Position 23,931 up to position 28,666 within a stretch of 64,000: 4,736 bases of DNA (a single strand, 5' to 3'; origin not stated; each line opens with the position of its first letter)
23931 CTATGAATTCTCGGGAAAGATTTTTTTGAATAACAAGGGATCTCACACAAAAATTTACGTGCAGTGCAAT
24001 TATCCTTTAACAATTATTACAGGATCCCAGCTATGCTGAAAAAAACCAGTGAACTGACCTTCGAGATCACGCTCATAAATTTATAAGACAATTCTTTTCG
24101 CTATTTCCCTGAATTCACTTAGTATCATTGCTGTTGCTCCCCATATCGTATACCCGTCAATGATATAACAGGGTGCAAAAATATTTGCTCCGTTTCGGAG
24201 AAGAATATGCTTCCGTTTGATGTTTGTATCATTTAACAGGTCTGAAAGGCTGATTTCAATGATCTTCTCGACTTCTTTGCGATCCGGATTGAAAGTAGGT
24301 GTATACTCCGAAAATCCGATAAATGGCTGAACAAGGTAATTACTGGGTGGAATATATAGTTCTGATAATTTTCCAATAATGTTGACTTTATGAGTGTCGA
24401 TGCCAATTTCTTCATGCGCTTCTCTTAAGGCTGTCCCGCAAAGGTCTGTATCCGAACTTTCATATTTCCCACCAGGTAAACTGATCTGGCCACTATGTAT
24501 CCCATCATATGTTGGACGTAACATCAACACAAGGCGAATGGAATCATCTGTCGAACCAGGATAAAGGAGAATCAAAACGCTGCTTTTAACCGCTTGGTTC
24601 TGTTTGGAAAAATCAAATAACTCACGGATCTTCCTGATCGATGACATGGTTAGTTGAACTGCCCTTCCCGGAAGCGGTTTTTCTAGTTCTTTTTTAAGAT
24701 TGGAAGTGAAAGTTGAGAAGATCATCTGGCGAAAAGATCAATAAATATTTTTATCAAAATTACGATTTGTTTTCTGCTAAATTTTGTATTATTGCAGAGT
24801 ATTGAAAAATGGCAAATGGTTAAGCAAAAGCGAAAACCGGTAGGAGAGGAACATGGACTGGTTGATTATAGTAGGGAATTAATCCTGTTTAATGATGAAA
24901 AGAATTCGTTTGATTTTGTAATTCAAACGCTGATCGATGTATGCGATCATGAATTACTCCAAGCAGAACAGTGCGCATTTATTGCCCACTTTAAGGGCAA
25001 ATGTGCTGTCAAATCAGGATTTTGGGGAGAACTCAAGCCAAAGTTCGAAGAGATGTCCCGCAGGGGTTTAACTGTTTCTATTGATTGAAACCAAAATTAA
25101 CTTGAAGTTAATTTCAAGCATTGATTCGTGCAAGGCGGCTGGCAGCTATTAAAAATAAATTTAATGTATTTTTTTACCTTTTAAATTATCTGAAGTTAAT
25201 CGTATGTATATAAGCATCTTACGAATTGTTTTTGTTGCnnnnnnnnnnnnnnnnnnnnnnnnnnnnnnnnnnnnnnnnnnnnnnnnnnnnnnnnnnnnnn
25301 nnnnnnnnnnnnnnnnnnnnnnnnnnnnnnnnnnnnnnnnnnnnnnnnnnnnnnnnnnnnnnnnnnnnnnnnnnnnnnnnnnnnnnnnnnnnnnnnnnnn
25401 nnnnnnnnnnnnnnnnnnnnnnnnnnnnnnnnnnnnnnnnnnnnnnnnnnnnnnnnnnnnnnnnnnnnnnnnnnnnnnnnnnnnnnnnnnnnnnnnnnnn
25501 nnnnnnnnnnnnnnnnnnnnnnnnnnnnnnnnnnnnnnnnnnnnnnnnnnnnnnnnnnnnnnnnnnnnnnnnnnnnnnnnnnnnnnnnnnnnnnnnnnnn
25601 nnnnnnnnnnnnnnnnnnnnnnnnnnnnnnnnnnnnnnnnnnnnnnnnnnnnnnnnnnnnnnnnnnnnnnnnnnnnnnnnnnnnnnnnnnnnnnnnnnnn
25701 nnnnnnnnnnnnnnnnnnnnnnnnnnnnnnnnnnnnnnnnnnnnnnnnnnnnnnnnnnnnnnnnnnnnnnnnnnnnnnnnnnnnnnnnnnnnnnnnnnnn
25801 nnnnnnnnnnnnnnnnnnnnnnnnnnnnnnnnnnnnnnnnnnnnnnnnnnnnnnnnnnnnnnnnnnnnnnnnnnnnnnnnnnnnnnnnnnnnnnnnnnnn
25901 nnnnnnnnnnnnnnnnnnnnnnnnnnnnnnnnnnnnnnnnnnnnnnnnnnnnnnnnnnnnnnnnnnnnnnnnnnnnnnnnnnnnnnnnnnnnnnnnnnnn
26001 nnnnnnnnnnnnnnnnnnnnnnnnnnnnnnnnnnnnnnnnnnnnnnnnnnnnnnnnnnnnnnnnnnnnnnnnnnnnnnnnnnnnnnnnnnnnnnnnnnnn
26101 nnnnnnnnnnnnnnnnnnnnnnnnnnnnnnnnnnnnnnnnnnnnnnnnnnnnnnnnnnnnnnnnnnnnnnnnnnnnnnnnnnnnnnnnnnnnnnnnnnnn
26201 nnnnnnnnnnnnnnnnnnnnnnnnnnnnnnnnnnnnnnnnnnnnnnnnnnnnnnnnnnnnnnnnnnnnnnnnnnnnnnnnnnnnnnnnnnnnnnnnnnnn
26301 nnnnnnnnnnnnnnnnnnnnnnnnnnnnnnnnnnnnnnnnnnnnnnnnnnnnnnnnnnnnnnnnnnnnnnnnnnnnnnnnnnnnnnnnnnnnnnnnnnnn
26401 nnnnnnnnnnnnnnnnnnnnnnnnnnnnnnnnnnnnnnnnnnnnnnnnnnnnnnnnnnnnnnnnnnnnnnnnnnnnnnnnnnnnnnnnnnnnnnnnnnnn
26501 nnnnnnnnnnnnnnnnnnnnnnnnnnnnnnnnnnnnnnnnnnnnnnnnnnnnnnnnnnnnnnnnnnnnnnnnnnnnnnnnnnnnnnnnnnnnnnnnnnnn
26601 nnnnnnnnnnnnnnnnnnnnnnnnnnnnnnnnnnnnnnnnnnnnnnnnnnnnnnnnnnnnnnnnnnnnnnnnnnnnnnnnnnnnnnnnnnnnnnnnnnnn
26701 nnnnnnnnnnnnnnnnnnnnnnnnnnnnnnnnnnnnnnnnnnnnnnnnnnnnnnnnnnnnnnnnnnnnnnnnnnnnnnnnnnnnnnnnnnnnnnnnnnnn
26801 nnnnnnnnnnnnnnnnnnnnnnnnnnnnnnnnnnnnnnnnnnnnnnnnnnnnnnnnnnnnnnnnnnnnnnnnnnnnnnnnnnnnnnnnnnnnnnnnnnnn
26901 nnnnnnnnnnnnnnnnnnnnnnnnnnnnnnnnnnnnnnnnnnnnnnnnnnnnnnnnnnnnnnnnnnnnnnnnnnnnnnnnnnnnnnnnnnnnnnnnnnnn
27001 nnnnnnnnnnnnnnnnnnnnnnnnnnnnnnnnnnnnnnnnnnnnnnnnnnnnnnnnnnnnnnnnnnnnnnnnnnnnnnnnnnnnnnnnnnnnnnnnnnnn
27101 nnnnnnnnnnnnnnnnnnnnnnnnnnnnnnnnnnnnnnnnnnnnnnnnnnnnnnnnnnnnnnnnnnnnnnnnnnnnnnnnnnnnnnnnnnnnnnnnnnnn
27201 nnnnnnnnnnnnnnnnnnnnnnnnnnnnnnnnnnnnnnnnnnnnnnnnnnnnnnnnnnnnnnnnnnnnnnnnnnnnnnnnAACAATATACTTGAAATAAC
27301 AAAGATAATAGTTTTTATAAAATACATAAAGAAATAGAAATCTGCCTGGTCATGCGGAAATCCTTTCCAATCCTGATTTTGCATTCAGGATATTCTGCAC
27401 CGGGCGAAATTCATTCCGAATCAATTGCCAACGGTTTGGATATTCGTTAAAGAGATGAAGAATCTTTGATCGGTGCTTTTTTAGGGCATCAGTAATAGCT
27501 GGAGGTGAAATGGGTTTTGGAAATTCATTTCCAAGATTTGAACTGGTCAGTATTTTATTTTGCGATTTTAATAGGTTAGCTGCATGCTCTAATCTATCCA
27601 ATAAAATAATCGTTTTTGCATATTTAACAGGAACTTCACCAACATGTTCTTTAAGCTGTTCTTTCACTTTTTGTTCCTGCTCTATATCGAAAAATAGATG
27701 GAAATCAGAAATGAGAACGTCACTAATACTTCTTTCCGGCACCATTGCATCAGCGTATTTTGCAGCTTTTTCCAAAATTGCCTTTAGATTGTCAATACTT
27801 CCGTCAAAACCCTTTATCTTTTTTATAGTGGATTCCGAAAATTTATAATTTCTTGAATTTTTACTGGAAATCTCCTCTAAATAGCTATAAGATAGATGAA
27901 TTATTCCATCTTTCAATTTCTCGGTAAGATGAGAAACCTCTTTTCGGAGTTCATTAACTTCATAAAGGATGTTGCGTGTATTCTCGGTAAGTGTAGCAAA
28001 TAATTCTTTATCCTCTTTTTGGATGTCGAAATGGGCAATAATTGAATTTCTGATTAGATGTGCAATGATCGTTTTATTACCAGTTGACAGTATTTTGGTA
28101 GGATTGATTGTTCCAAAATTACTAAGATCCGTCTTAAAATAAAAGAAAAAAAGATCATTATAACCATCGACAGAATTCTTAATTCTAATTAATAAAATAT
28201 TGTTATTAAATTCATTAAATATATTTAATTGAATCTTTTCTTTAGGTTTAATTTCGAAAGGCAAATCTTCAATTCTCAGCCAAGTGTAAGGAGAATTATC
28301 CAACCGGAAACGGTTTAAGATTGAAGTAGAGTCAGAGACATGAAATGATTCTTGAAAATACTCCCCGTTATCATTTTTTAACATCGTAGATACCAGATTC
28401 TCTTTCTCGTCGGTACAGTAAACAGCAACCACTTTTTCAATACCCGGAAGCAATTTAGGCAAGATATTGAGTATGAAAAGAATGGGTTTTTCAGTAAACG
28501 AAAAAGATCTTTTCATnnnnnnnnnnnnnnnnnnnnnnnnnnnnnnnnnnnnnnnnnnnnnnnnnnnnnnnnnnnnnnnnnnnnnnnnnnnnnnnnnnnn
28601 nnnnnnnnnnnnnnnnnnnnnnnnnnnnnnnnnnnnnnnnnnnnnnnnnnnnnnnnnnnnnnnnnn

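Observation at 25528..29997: Possible steroid, bile-acid or polycyclic-lipid modification module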

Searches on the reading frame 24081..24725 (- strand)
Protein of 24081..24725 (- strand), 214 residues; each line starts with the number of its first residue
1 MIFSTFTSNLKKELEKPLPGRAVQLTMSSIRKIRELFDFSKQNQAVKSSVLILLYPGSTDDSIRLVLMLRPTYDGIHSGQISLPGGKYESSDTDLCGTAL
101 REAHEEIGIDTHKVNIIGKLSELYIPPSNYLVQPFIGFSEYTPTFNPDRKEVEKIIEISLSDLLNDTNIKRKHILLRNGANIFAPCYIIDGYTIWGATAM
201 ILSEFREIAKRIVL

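Call 3: search_protein_families(library=pfam, proteins=[window:24081-24725:-], max_evalue=0.01)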
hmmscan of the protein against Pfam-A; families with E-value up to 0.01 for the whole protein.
window:24081-24725:- (214 aa): 1 family
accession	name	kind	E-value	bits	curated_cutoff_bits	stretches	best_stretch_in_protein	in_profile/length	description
PF00293.34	NUDIX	-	3.9e-11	43.5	21.1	1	49-165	5-121/134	NUDIX domain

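Call 4: search_protein_families(library=ncbifam, proteins=[window:24081-24725:-], max_evalue=0.01)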
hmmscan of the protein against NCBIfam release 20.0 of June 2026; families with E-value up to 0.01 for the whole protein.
window:24081-24725:- (214 aa): 5 families
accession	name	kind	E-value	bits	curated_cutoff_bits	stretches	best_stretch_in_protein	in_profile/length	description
NF007980.0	PRK10707.1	equivalog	2.8e-22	79.2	134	1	64-205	45-184/192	CoA pyrophosphatase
NF008736.0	PRK11762.1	equivalog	0.00088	18.8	169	1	65-121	60-115/186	ADP compounds hydrolase NudE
NF008044.0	PRK10776.1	equivalog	0.0019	18.1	148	1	74-120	26-71/130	8-oxo-dGTP diphosphatase MutT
TIGR00586.1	mutt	equivalog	0.0032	17.5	97.9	1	69-124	22-76/129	8-oxo-dGTP diphosphatase MutT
NF006530.0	PRK08999.1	equivalog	0.0043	16.2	245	1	66-121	21-74/315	Nudix family hydrolase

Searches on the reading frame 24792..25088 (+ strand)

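Call 3: search_protein_families(library=pfam, proteins=[window:24792-25088:+], max_evalue=0.01)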
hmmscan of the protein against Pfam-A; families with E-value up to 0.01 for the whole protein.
window:24792-25088:+ (98 aa): 1 family
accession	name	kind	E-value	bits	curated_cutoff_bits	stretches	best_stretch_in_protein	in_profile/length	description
PF02617.22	ClpS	-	5.5e-13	49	23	1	30-91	8-75/80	ATP-dependent Clp protease adaptor protein ClpS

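Call 4: search_protein_families(library=ncbifam, proteins=[window:24792-25088:+], max_evalue=0.01)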
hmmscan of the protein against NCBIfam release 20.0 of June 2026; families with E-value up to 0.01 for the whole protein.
window:24792-25088:+ (98 aa): 2 families
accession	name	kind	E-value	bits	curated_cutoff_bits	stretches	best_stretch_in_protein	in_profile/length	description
NF000670.0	PRK00033.1-3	equivalog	0.0017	18.5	143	1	29-72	29-72/106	ATP-dependent Clp protease adapter ClpS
NF000671.1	PRK00033.1-4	equivalog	0.003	17.7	107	1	30-74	19-64/91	ATP-dependent Clp protease adapter ClpS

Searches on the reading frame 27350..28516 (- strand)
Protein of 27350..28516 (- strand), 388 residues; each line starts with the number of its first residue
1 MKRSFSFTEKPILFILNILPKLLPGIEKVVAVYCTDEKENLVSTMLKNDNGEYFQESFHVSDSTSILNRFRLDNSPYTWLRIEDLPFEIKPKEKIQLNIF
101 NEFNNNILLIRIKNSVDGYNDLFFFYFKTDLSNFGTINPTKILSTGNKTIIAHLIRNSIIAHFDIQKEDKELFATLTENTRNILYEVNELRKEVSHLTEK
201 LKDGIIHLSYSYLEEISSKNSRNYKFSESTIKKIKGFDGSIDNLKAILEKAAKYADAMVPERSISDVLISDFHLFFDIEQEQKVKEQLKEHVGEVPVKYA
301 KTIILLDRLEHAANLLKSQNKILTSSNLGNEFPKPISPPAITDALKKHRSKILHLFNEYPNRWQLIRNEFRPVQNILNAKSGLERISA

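Call 3: search_protein_families(library=pfam, proteins=[window:27350-28516:-], max_evalue=0.01)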
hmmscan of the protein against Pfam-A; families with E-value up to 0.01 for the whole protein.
window:27350-28516:- (388 aa): 0 families

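Call 4: search_protein_families(library=ncbifam, proteins=[window:27350-28516:-], max_evalue=0.01)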
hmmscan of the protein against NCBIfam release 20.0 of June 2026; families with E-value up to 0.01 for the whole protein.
window:27350-28516:- (388 aa): 0 families

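Call 28: find_homologous_proteins(query=window:27350-28516:-, max_evalue=0.001)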
Query window:27350-28516:- (388 aa): 131 proteins with E <= 0.001 among 5000 candidates; the best 120 are listed.
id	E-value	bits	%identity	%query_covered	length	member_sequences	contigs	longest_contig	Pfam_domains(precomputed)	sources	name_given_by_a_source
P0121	6.2e-250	846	100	100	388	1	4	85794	-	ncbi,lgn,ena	-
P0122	1.4e-191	654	77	100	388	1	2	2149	-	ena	-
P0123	3.8e-187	640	76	100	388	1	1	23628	-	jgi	jgi:hypothetical protein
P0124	2.1e-168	578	69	100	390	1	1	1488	-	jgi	jgi:hypothetical protein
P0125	1.1e-167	576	70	100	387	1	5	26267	-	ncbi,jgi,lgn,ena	-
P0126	7.2e-166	570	69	100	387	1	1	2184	-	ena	-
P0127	4.8e-165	567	68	100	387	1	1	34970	-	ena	-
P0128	3.7e-151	521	60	100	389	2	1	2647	-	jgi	jgi:hypothetical protein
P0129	4.1e-151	521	61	100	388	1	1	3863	-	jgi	jgi:hypothetical protein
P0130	8.7e-148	510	60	100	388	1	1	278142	-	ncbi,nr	ncbi:MAG: hypothetical protein NTU98_05215 [Bacteroidetes bacterium]|nr:hypothetical protein [Bacter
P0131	4.5e-146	505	61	100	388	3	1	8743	-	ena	-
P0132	2.3e-145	502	60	100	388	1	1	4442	-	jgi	-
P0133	2.3e-144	499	60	100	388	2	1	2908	-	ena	-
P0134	2.2e-142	493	59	100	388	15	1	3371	-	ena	-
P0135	2.5e-142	492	59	100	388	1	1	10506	-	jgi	-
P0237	3.8e-68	248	36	98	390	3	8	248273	-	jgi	-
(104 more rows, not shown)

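Call 31: search_solved_structures(query=A2, max_evalue=1)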
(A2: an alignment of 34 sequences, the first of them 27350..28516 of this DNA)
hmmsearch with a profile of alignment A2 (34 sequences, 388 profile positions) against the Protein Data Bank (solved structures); distinct sequences matched with E-value up to 1: 9.
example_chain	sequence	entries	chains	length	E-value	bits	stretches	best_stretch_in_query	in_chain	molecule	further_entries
4l4u_A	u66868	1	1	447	5.3e-05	25.6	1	200-294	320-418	Transcriptional regulator (NtrC family)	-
4bs1_A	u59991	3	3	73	0.0001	24.6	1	202-261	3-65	TRANSCRIPTIONAL REGULATOR (NTRC FAMILY) | TRANSCRIPTIONAL REGULATOR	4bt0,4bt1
1ny6_A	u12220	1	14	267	0.00055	22.2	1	200-262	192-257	transcriptional regulator (NtrC family)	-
4ly6_A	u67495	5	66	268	0.00055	22.2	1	200-262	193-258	Transcriptional regulator (NtrC family)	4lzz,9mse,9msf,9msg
3m0e_A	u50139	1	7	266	0.00055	22.2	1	200-262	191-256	Transcriptional regulator (NtrC family)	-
1ny5_A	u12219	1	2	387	0.00081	21.6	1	200-262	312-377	transcriptional regulator (NtrC family)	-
3dzd_A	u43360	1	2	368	0.018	17.2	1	202-256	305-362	Transcriptional regulator (NtrC family)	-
8w6b_C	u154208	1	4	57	0.03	16.5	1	150-198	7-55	RB1-inducible coiled-coil protein 1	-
4d53_A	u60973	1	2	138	0.055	15.6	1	177-259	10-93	BB0689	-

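Call 38: predict_structure(alignment_id=A2)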
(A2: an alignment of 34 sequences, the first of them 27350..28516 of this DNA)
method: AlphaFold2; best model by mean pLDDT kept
length: 388 residues; sequences in the alignment: 34
mean_pLDDT: 75.6   pTM: 0.46
mean pLDDT of the five models: 75.6, 75.6, 74.9, 74.6, 74.1
residues with pLDDT >= 90: 43; 70-90: 245; 50-70: 61; < 50: 39
segments of 3 or more residues with pLDDT < 50: 88-103, 135-138, 280-291, 383-388
pLDDT, mean of each block of 10 residues (from residue 1): 62 73 75 78 77 72 68 83 58 30 62 85 78 50 64 86 85 86 91 93 92 91 89 86 87 85 77 73 39 63 85 81 81 81 85 83 84 80 46
secondary structure, 60 per line:
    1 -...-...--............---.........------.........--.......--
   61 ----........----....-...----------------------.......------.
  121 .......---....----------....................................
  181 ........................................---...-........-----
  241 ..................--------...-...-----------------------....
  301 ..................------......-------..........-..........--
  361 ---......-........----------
elements in order: H11-22 E26-34 E41-49 E52-58 H65-72 E77-80 E107-113 E120-127 H131-134 H145-220 E224-226 H228-235 H241-258 E267-269 H297-318 H325-330 H338-347 H349-358 H364-369 H371-378

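Call 43: fold_search(model_id=the predicted structure, library=pdb)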
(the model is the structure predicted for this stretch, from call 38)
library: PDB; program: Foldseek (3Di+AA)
matches with E <= 10: 666; with E <= 0.001: 0
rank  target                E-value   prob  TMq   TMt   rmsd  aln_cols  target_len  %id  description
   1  9ba3_F                2.8e-02  0.95  0.18  0.37   7.8       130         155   15  High-resolution crystal structure of the ligand binding domain of the Halomonas titanicae chemoreceptor Htc10 in compl (released 2024-11-20)
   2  9ba3_A                3.1e-02  0.98  0.20  0.40   5.5       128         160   16  High-resolution crystal structure of the ligand binding domain of the Halomonas titanicae chemoreceptor Htc10 in compl (released 2024-11-20)
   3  9b9s                  3.3e-02  0.89  0.18  0.29   8.6       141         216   14  Crystal structure of the ligand binding domain of the Halomonas titanicae chemoreceptor Htc10 in complex with guanine (released 2024-11-20)
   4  7ewl_A                8.8e-02  0.84  0.18  0.14   6.5       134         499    8  cryo-EM structure of apo GPR158 (released 2021-12-01)
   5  3lic                  1.1e-01  0.87  0.20  0.27   5.7       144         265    8  Crystal Structure of the extracellular domain of the putative histidine kinase soHK1S-Z6 (released 2010-05-05)
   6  7ovp_A                1.2e-01  0.38  0.14  0.15  10.2       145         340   14  Crystal structure of the chemotactic adaptor protein CheF (released 2022-04-27)
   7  5wbf_B                1.3e-01  0.92  0.18  0.26   6.0       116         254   12  Double CACHE (dCACHE) sensing domain of TlpC chemoreceptor from Helicobacter pylori (released 2017-11-08)
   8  5wbf_A                1.4e-01  0.92  0.19  0.27   6.2       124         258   13  Double CACHE (dCACHE) sensing domain of TlpC chemoreceptor from Helicobacter pylori (released 2017-11-08)
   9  4g3w                  1.5e-01  0.63  0.21  0.43   6.7       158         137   19  Crystal structure of a. aeolicus nlh1 gaf domain in an inactive state (released 2013-05-29)
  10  2y8f_D                1.6e-01  0.25  0.11  0.25  11.7       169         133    7  Structure of the Ran-binding domain from human RanBP3 (wild type) (released 2011-02-16)
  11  1ojl_B                2.0e-01  1.00  0.16  0.25   3.6        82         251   18  Crystal structure of a sigma54-activator suggests the mechanism for the conformational switch necessary for sigma54 bi (released 2005-05-19)
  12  7b28_A                2.3e-01  0.12  0.11  0.21  16.0       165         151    9  Complement inhibitor CirpA3 from Rhipicephalus pulchellus (released 2021-12-08)
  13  8ho2_A                2.7e-01  0.13  0.12  0.22  11.3       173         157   12  crystal structure of Norcoclaurine synthase from Chinese lotus (Nelumbo nucicera) (released 2023-12-06)
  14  4m9b_A                2.7e-01  0.08  0.10  0.19  10.9       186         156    9  Crystal structure of Apo Ara h 8 (released 2013-11-27)
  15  7b28_C                3.2e-01  0.11  0.10  0.21  16.1       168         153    6  Complement inhibitor CirpA3 from Rhipicephalus pulchellus (released 2021-12-08)
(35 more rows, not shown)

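Call 68: search_protein_representatives(alignment_id=A2)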
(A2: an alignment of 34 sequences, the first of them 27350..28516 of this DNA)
Query: 34 sequences, 388 profile positions. Proteins with E-value up to 0.001 (for the whole library): 466; up to 1e-10: 437; up to 1e-30: 299. The best 150 are listed.
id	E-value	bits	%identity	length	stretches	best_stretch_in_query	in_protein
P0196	3.7e-150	516.6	-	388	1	1-388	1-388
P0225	2.9e-144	497.2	-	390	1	1-388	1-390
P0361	2.7e-136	471.0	-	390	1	1-388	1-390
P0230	3.0e-135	467.5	-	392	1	2-387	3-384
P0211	3.3e-135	467.4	-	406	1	1-388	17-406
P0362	3.2e-122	424.7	-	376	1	7-378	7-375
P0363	5.2e-121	420.7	-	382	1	10-385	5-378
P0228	8.8e-121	419.9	-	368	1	19-388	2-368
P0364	4.5e-120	417.6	-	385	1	1-387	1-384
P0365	9.3e-120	416.5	-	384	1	2-385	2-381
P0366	7.0e-114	397.2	-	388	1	1-383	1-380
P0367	5.6e-113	394.2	-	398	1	1-383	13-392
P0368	7.2e-111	387.3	-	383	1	3-383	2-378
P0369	1.5e-110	386.2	-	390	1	3-386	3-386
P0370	3.0e-110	385.2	-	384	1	1-385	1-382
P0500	6.7e-62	226.1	-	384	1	4-379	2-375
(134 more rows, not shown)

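Call 69: find_encoding_contigs(protein=P0500, flank=5000, max_places=2)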
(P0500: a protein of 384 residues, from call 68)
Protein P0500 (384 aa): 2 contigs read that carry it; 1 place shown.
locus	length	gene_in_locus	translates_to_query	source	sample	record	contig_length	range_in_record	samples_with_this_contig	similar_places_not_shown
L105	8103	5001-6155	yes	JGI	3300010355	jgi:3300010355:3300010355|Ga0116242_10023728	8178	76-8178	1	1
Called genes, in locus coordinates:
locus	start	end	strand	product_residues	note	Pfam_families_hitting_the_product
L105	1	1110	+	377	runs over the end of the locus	PF02322:Cyt_bd_oxida_II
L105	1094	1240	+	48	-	-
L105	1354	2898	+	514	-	PF00512:HisKA, PF14501:HATPase_c_5 (faint), PF02518:HATPase_c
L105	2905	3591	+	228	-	PF00072:Response_reg, PF00486:Trans_reg_C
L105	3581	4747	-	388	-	-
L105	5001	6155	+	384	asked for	-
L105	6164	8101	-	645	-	PF07584:BatA (weak)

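Call 70: find_encoding_contigs(protein=P0237, flank=5000, max_places=2)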
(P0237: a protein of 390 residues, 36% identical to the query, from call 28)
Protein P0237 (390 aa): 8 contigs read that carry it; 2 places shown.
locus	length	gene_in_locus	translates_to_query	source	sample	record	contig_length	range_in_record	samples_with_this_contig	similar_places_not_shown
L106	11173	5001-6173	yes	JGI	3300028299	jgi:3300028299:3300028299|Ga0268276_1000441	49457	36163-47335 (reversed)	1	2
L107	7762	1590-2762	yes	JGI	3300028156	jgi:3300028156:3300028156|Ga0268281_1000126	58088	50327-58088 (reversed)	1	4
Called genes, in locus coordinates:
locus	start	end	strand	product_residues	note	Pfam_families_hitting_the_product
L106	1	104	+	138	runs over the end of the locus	PF03852:Vsr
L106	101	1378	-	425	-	PF00145:DNA_methylase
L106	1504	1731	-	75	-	PF09954:DUF2188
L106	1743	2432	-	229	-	PF01381:HTH_3, PF13443:HTH_26 (weak), PF00717:Peptidase_S24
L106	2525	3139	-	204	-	-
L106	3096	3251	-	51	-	-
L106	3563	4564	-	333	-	PF10604:Polyketide_cyc2 (weak), PF06445:GyrI-like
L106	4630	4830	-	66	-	-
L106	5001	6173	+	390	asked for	-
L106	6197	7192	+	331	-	PF01073:3Beta_HSD, PF01370:Epimerase, PF02719:Polysacc_synt_2, PF04321:RmlD_sub_bind, PF05368:NmrA, PF13460:NAD_binding_10, PF16363:GDP_Man_Dehyd, PF07993:NAD_binding_4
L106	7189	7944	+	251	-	PF06966:DUF1295 (weak), PF02544:Steroid_dh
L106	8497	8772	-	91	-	PF02617:ClpS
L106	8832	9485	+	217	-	PF00293:NUDIX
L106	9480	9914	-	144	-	PF02566:OsmC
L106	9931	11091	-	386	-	PF16819:DUF5074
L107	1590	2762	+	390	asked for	-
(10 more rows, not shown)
